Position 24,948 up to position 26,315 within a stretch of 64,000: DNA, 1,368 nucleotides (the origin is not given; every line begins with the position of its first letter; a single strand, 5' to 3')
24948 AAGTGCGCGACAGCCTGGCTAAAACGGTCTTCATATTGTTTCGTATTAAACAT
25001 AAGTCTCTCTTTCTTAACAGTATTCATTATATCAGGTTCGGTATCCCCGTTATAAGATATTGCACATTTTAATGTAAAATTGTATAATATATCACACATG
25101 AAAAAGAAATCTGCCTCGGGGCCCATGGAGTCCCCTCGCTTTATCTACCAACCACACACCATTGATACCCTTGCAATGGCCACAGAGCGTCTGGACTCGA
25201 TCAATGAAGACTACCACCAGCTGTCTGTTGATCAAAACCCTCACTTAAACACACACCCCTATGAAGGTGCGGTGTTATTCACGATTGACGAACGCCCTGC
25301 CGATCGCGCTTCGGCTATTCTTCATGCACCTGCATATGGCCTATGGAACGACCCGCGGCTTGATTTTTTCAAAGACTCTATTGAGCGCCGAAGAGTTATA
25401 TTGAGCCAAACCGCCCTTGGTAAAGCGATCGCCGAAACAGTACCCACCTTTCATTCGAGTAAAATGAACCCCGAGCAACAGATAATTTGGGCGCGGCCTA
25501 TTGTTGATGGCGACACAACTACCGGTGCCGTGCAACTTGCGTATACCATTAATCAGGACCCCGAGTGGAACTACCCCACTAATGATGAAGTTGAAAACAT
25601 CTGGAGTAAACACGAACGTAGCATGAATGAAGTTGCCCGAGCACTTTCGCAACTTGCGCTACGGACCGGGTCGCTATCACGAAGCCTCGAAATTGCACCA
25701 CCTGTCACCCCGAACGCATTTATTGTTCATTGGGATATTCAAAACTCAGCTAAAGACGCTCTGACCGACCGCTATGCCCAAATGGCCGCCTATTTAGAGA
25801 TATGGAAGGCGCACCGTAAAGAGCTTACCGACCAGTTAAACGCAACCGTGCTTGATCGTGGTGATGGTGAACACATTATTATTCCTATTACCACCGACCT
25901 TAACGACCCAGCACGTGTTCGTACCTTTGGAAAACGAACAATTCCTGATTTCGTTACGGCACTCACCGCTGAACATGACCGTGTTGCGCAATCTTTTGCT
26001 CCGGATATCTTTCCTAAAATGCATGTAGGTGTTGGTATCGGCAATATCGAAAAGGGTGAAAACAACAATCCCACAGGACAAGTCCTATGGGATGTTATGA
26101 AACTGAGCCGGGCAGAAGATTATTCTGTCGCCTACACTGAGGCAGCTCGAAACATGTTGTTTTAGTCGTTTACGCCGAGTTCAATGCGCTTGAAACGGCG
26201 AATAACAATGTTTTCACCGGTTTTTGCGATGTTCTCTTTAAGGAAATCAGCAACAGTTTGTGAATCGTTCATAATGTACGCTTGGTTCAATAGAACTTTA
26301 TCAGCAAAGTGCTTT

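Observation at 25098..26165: GAF + non-canonical class III nucleotidyl cyclase inserted where pyrH normally sits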

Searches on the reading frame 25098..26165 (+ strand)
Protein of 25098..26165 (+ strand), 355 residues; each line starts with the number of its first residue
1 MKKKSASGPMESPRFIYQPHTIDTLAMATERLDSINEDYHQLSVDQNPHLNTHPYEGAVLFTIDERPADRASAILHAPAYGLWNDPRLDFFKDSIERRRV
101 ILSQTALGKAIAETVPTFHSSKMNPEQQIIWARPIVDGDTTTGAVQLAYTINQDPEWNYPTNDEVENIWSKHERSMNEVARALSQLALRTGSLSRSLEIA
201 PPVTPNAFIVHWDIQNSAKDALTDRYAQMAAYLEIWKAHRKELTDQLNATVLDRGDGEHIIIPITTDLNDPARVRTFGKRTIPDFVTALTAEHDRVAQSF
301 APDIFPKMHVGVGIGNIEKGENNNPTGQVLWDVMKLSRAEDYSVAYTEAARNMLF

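Call 3: search_protein_families(library=pfam, proteins=[window:25098-26165:+], max_evalue=10)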
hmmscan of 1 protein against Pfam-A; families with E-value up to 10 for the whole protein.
window:25098-26165:+ (355 aa): 1 family
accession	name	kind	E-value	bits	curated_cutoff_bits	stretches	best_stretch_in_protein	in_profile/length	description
PF23443.1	DUF7126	-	0.023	15.4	28.7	1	258-289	52-83/102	Family of unknown function (DUF7126)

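Call 4: search_protein_families(library=ncbifam, proteins=[window:25098-26165:+], max_evalue=10)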
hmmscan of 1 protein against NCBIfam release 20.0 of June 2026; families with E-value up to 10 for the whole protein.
window:25098-26165:+ (355 aa): 0 families

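Call 5: search_solved_structures(query=window:25098-26165:+, max_evalue=10, show_alignments=3)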
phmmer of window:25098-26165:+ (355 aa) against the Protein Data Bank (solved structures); distinct sequences matched with E-value up to 10: 1.
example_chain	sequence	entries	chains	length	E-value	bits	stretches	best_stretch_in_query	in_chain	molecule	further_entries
5j6o_A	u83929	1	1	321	0.27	13.5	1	103-167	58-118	Putative polyketide synthase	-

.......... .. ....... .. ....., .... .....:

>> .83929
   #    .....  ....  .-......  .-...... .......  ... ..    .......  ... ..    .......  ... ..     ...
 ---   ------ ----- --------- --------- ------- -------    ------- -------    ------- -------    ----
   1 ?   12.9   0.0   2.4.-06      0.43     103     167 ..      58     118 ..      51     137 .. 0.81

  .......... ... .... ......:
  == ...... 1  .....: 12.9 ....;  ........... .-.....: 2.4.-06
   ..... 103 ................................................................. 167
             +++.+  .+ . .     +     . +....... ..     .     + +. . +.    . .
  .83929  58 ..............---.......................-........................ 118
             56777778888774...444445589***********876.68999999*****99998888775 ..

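Call 6: find_homologous_proteins(query=window:25098-26165:+, max_evalue=0.001)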
Query window:25098-26165:+ (355 aa): 26 proteins with E <= 0.001 among 4019 candidates.
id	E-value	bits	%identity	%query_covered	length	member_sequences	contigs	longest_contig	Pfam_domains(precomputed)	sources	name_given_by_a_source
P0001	5.9e-239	810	100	100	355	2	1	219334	-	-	-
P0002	3.0e-111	390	52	97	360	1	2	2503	-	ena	-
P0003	4.7e-111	389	50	100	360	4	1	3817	-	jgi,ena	-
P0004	5.3e-111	389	51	96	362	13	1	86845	-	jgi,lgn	-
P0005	2.8e-110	387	52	96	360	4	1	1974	-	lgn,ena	-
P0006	2.1e-109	384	51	100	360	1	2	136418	-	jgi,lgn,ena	-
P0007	2.5e-109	384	51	94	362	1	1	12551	-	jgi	jgi:hypothetical protein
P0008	4.9e-109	383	50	97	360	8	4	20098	-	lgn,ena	-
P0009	3.0e-108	380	49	100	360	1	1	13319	-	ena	-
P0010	7.9e-108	379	48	100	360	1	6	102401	-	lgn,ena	-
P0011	2.9e-106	374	47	100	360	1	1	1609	-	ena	-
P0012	3.1e-106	374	53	99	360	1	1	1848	-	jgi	-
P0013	5.0e-106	373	49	100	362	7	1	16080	-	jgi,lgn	-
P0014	9.6e-106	372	48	100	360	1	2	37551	-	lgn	-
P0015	6.3e-105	369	52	99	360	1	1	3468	-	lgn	-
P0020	1.5e-97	345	48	100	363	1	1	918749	-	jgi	jgi:hypothetical protein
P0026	1.9e-91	325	45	100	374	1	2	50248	-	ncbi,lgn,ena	-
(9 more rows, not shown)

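Call 10: search_solved_structures(query=A1, max_evalue=10, show_alignments=5)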
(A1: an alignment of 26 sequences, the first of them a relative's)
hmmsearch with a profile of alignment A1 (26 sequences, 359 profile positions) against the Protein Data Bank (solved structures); distinct sequences matched with E-value up to 10: 3.
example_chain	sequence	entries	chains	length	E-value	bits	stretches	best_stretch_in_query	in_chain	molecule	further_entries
5hst_A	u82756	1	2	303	0.51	12.4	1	90-148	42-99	Polyketide synthase type I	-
1rtw_A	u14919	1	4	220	1.2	11.2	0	209-248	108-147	transcriptional activator, putative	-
1ygt_A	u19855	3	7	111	1.5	10.9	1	296-352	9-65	Cytoplasmic dynein light chain | Dynein light chain Tctex-type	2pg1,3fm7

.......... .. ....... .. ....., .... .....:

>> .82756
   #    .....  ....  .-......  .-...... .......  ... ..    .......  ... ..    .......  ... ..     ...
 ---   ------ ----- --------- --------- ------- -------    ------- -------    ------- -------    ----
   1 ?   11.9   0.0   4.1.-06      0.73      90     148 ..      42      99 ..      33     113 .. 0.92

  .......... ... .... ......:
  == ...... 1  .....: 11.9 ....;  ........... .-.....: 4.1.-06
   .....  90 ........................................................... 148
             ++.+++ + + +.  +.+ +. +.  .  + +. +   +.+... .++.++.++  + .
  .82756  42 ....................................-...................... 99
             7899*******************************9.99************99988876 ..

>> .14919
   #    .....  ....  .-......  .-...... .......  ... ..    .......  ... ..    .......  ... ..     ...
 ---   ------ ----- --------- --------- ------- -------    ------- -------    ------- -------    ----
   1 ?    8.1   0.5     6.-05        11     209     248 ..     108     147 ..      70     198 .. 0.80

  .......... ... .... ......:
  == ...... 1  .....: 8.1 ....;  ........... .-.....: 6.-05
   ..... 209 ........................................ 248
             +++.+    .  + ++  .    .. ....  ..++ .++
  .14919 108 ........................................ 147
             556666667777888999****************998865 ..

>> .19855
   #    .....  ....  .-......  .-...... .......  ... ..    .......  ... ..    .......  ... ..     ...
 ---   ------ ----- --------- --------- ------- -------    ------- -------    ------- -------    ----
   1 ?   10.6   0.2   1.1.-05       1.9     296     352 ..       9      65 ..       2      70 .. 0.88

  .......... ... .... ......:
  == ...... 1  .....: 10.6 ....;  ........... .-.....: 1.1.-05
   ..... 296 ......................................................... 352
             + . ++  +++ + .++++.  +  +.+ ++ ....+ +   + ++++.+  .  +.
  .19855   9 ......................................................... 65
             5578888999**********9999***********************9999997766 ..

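Call 14: find_encoding_contigs(protein=P0020, flank=6000, max_places=3)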
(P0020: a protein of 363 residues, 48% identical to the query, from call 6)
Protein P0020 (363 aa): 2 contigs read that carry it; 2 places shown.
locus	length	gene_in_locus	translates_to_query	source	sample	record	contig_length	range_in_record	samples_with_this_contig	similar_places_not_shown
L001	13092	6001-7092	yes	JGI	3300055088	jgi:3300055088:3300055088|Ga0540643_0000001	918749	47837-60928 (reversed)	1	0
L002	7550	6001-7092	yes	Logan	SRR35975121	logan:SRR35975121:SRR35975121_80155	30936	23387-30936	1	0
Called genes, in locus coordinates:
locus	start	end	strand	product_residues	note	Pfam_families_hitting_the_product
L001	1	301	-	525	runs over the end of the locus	PF01336:tRNA_anti-codon (weak), PF00152:tRNA-synt_2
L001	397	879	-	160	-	-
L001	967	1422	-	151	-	PF03449:GreA_GreB_N, PF01272:GreA_GreB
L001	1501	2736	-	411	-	PF00587:tRNA-synt_2b, PF03129:HGTP_anticodon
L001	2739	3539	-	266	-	PF02517:Rce1-like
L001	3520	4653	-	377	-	PF02163:Peptidase_M50, PF13180:PDZ_2, PF17820:PDZ_6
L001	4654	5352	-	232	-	PF01255:Prenyltransf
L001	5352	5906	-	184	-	PF01765:RRF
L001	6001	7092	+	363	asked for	-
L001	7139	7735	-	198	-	PF00889:EF_TS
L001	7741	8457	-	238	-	PF00318:Ribosomal_S2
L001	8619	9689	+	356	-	PF03741:TerC (weak), PF04332:DUF475, PF03741:TerC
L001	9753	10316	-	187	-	PF07352:Phage_Mu_Gam (weak)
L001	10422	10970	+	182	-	-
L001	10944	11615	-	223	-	-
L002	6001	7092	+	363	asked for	-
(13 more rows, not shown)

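Call 15: find_related_loci(query=A1, collection=genome_contigs, flank=6000)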
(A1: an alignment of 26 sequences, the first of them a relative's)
Query A1 (355 aa) in genome_contigs; peptide patterns used: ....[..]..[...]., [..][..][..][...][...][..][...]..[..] (x = any residue, [..] = any of these).
32 stretches matched a pattern; 1 encode a relative of the query (tblastn E <= 1e-3); 1 distinct loci.
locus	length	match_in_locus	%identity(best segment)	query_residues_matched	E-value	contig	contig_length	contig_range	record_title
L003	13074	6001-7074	45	1-354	2e-98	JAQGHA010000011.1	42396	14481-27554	MAG: Candidatus Saccharibacteria bacterium isolate RYN_421 scaffold_3130548, whole genome shotgun sequence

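Call 16: predict_structure(alignment_id=A1)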
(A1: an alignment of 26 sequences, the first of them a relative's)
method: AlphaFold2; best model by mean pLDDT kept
length: 355 residues; sequences in the alignment: 26
mean_pLDDT: 89.8   pTM: 0.84
mean pLDDT of the five models: 89.8, 89.6, 88.9, 88.9, 81.9
residues with pLDDT >= 90: 238; 70-90: 99; 50-70: 15; < 50: 3
segments of 3 or more residues with pLDDT < 50: 1-3
pLDDT, mean of each block of 10 residues (from residue 1): 54 92 97 98 94 94 80 95 91 94 86 83 89 90 94 92 95 96 92 90 94 82 87 94 94 87 92 94 96 95 87 91 86 80 86 92
secondary structure, 60 per line:
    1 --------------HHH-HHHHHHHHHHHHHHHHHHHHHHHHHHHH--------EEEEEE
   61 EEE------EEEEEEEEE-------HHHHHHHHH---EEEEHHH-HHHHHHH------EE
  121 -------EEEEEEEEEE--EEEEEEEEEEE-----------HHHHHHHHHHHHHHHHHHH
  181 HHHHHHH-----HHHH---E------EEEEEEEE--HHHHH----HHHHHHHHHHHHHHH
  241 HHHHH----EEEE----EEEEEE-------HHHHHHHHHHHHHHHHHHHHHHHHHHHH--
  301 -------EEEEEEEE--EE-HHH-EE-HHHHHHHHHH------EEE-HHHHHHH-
elements in order: H19-46 E55-63 E70-78 H86-94 E98-101 H106-112 E128-137 E140-150 H162-187 H193-196 E207-214 H217-221 H226-245 E250-253 E258-263 H271-298 E308-315 H328-337 E344-346 H348-354

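Call 18: search_protein_representatives(alignment_id=A1)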
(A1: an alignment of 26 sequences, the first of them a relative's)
Query: 26 sequences, 359 profile positions. Proteins with E-value up to 0.001 (for the whole library): 107; up to 1e-10: 96; up to 1e-30: 48. The best 107 are listed.
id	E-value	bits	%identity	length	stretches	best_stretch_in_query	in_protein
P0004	5.6e-171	584.7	-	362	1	1-358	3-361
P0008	6.7e-171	584.5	-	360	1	1-357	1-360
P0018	7.7e-156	535.0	-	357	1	1-358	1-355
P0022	4.5e-144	496.2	-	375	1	1-358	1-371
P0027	7.8e-112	390.2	-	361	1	9-356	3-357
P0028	2.9e-79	283.1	-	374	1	1-336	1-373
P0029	3.0e-79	283.0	-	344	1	8-357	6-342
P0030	1.2e-71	258.0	-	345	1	11-357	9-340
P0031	6.5e-59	216.1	-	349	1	8-356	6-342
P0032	2.6e-53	197.7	-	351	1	6-357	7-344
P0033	1.9e-52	194.8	-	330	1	84-353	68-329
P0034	1.0e-51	192.4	-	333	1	11-343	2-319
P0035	2.9e-47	177.8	-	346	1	52-356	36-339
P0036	4.0e-47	177.3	-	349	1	7-319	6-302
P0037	5.9e-46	173.5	-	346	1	53-346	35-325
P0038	6.2e-44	166.8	-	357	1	42-357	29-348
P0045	7.8e-40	153.3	-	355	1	12-340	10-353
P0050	2.5e-38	148.4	-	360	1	28-357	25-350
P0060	1.8e-34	135.7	-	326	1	54-356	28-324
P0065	4.7e-33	131.0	-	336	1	55-356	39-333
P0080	4.0e-27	111.5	-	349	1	55-357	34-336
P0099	5.1e-20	88.1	-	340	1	55-357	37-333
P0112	1.1e-12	64.0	-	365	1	13-306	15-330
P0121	1.3e-08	50.6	-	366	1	65-334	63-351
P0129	4.1e-04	35.8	-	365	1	71-302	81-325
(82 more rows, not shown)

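Call 19: fold_search(model_id=the predicted structure, library=pdb)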
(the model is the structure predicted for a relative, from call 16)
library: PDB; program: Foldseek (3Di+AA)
matches with E <= 10: 1222; with E <= 0.001: 63
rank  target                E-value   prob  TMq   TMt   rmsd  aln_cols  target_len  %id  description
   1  6fht_A                5.1e-06  1.00  0.33  0.17  20.6       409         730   10  Crystal structure of an artificial phytochrome regulated adenylate/guanylate cyclase in its dark adapted Pr form (released 2018-04-18)
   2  4zmu_B                1.2e-05  1.00  0.28  0.29  20.0       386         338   12  Dcsbis, a diguanylate cyclase from Pseudomonas aeruginosa (released 2016-05-04)
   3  1ybu_B                1.9e-05  1.00  0.30  0.58   4.4       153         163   15  Mycobacterium tuberculosis adenylyl cyclase Rv1900c CHD, in complex with a substrate analog. (released 2005-02-15)
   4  8hbe_B                3.0e-05  1.00  0.31  0.20  18.9       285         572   10  Structure of human soluble guanylate cyclase in the inactive state at 3.1 angstrom (released 2023-04-19)
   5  1ybu_A                3.2e-05  1.00  0.29  0.55   4.5       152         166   15  Mycobacterium tuberculosis adenylyl cyclase Rv1900c CHD, in complex with a substrate analog. (released 2005-02-15)
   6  6yii                  3.4e-05  1.00  0.36  0.28  20.5       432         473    9  Crystal structure of a Class III adenylyl cyclase-like ATP-binding protein from Pseudomonas aeruginosa (released 2020-06-17)
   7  2bw7_B                4.0e-05  1.00  0.31  0.50   5.8       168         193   11  A novel mechanism for adenylyl cyclase inhibition from the crystal structure of its complex with catechol estrogen (released 2005-07-20)
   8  4zmu_A                4.5e-05  1.00  0.30  0.31  19.8       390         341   10  Dcsbis, a diguanylate cyclase from Pseudomonas aeruginosa (released 2016-05-04)
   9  5d0e_A                9.3e-05  1.00  0.31  0.61   3.9       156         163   12  Crystal Structure of an adenylyl cyclase Ma1120-Cat in complex with GTP and calcium from Mycobacterium avium (released 2016-08-10)
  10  9ce0_B                1.4e-04  1.00  0.27  0.14  20.6       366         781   10  DosP Apo Bent form (released 2024-11-20)
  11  5d15_A                1.5e-04  1.00  0.30  0.61   3.2       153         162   12  Crystal structure of an adenylyl cyclase Ma1120 from Mycobacterium avium in complex with ATP and calcium ion (released 2016-08-10)
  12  1ybt_B                1.5e-04  1.00  0.29  0.54   4.2       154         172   15  MYCOBACTERIUM TUBERCULOSIS ADENYLYL CYCLASE, RV1900C CHD (released 2005-02-15)
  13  6jt0_B                1.5e-04  1.00  0.32  0.21  19.2       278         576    9  Structure of human soluble guanylate cyclase in the unliganded state (released 2019-08-28)
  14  5d0g_A                1.6e-04  1.00  0.30  0.61   3.4       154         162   12  Crystal structure of triple mutant (KDA to EGY) of adenylyl cyclase Ma1120 from Mycobacterium avium in complex with GT (released 2016-08-10)
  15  4wp8_A                1.7e-04  1.00  0.31  0.61   4.2       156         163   13  Crystal structure of Adenylyl cyclase Ma1120 from Mycobacterium Avium in complex with 2'5'-DD-3'-ATP and Manganese ion (released 2015-09-02)
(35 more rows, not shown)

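Call 22: search_protein_families(library=pfam, alignment_id=A2, max_evalue=1)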
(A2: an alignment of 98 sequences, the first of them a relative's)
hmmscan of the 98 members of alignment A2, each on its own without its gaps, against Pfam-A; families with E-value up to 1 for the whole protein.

A. member 1, P0001 (355 aa): 1 family
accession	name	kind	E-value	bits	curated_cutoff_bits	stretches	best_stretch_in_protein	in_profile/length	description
PF23443.1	DUF7126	-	0.023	15.4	28.7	1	258-289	52-83/102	Family of unknown function (DUF7126)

B. families by the number of members that match (of 98 scanned): 29 families (the first 25 are shown)
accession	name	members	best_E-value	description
PF11294.13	DUF3095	2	0.012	Protein of unknown function (DUF3095)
PF23444.1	DUF7127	1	0.0018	Family of unknown function (DUF7127)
PF23443.1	DUF7126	1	0.023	Family of unknown function (DUF7126)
PF06684.16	AA_synth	1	0.034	Amino acid synthesis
PF21386.2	IntS11_C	1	0.067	Integrator IntS11, C-terminal domain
PF12652.12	CotJB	1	0.071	CotJB protein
PF00990.26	GGDEF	1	0.074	Diguanylate cyclase, GGDEF domain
PF12965.13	DUF3854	1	0.082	Domain of unknown function (DUF3854)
PF18436.6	HECW1_helix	1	0.11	Helical box domain of E3 ubiquitin-protein ligase HECW1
PF07634.16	RtxA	1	0.12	RtxA repeat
PF13872.12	AAA_34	1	0.13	P-loop containing NTP hydrolase pore-1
PF12903.12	DUF3830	1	0.14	Protein of unknown function (DUF3830)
PF21551.2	CSL4_N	1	0.14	Exosome complex component CSL4, N-terminal domain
PF22555.1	DAM-like-phage1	1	0.15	Phage DNA Adenine Methylase-like domain 1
PF19916.4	VMAP-M0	1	0.15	vWA-MoxR associated protein middle region 0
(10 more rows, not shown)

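Call 23: search_solved_structures(query=A2, max_evalue=10, show_alignments=5)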
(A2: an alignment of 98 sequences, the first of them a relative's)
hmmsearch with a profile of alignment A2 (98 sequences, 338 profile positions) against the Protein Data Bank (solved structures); distinct sequences matched with E-value up to 10: 17.
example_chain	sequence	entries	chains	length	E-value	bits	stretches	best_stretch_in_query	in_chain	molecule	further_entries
7yz9_A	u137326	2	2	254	0.00014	24.4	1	191-266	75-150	Adenylate cyclase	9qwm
4p2m_A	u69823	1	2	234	0.00018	24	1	191-266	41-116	Adenylate cyclase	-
4p2x_A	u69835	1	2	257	0.00021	23.8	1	191-266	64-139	Adenylate cyclase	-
4p2f_A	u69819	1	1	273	0.00023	23.7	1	191-266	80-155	Adenylate cyclase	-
1yk9_A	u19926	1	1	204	0.00023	23.6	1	191-266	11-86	Adenylate cyclase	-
7yzi_A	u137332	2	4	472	0.0005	22.5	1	191-265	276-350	Adenylate cyclase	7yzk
5o5k_A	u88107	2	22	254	0.0034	19.8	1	193-267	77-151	Adenylate cyclase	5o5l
4wp3_A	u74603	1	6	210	0.027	16.8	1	192-251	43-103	Ma1120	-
4wp8_A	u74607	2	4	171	0.04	16.3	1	193-251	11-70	Ma1120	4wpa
4wp9_A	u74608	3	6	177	0.045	16.1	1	193-251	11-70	Ma1120 | Cyclase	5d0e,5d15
5d0g_A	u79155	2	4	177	0.079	15.3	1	193-250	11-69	Cyclase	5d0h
9jfj_A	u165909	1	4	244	0.11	14.8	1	222-258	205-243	Sensor histidine kinase ZraS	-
8jsz_A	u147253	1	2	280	0.21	13.9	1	189-246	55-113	uridylate cyclase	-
2mgz_A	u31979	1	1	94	0.29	13.5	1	59-88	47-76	Protein ASD-1, isoform a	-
7aw7_D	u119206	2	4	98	0.56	12.5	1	119-175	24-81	BZIP domain-containing protein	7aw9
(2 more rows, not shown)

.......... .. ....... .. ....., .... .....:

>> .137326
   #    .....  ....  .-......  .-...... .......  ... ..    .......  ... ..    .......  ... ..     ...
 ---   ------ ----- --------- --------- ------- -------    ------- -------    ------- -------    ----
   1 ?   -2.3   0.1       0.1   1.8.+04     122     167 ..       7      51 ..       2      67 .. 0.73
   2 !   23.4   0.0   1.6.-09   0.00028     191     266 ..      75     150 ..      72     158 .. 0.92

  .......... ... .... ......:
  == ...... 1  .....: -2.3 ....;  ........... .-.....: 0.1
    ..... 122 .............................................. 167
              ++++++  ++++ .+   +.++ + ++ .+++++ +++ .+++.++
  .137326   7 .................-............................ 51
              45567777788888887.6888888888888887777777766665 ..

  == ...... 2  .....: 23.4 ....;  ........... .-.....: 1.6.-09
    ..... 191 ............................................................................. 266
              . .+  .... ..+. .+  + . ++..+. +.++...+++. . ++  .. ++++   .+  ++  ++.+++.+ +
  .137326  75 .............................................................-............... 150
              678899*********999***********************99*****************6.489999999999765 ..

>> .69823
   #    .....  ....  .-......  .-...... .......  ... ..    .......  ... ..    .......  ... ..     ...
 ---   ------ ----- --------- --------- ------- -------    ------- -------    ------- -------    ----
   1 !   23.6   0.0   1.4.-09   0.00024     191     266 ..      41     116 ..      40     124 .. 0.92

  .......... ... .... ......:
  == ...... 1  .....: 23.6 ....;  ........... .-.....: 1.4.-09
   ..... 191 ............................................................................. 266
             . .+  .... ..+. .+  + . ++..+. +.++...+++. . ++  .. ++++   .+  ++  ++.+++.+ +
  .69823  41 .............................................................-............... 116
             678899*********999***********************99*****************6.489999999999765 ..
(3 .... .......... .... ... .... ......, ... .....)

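Call 24: find_encoding_contigs(protein=P0029, flank=6000, max_places=2)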
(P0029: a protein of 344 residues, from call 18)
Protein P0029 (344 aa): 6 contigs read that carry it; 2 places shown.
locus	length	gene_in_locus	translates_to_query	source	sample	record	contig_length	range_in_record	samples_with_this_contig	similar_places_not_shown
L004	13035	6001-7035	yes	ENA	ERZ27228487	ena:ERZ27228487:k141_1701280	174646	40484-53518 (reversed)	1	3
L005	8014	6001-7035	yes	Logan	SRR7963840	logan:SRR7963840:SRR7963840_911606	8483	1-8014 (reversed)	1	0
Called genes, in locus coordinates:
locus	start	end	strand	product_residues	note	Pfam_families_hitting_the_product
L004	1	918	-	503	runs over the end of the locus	PF01336:tRNA_anti-codon, PF00152:tRNA-synt_2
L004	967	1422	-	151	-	PF03449:GreA_GreB_N, PF01272:GreA_GreB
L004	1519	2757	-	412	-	PF00587:tRNA-synt_2b, PF03129:HGTP_anticodon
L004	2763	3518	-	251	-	PF02517:Rce1-like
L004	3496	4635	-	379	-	PF02163:Peptidase_M50, PF00595:PDZ (weak), PF13180:PDZ_2, PF17820:PDZ_6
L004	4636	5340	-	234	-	PF01255:Prenyltransf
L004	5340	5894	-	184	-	PF01765:RRF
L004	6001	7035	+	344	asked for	-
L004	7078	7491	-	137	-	-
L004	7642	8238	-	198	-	PF00889:EF_TS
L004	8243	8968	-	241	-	PF00318:Ribosomal_S2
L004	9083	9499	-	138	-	-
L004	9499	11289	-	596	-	-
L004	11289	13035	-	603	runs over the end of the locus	-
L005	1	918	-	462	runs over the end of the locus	?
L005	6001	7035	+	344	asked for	-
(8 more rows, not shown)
